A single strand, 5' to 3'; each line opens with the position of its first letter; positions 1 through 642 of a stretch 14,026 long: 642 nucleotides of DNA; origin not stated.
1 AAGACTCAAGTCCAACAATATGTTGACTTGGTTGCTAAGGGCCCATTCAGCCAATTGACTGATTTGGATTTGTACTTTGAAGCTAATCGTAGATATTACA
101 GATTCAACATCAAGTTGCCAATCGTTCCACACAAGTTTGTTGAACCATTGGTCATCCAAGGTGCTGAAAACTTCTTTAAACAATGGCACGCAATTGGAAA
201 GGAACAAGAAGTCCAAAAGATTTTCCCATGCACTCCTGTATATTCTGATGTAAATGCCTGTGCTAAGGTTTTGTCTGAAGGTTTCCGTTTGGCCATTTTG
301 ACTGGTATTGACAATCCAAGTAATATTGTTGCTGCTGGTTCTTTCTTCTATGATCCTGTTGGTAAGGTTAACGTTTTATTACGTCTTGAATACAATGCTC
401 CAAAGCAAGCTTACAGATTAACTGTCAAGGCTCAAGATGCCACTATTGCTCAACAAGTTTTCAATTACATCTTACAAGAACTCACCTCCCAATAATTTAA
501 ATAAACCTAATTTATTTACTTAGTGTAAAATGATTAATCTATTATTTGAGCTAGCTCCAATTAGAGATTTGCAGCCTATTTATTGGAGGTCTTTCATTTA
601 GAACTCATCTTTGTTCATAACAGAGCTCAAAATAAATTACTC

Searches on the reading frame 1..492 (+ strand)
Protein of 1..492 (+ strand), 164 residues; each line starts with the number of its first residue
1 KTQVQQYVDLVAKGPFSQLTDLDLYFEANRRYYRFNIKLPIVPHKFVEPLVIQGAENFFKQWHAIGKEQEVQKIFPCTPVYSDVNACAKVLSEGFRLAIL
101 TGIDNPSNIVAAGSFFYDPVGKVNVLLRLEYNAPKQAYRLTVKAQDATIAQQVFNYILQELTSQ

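Call 25: find_homologous_proteins(query=window:1-492:+, max_evalue=1e-10)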
Query window:1-492:+: 12 candidates shared short words with the query, none scored E <= 1e-10.

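Call 29: search_protein_families(library=pfam, max_evalue=0.01, proteins=[window:1-492:+])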
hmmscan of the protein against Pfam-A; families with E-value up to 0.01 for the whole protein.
window:1-492:+ (164 aa): 3 families
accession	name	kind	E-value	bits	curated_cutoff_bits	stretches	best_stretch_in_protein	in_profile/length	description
PF02296.22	Alpha_adaptin_C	-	2.4e-21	76.4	25.4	1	54-155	8-111/113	Alpha adaptin AP2, C-terminal domain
PF16381.10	Coatomer_g_Cpla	-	0.0012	19.4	31.2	1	55-156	9-114/115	Coatomer subunit gamma-1 C-terminal appendage platform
PF09066.15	B2-adapt-app_C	-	0.0041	17.5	22.6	0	121-157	72-108/112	Beta2-adaptin appendage, C-terminal sub-domain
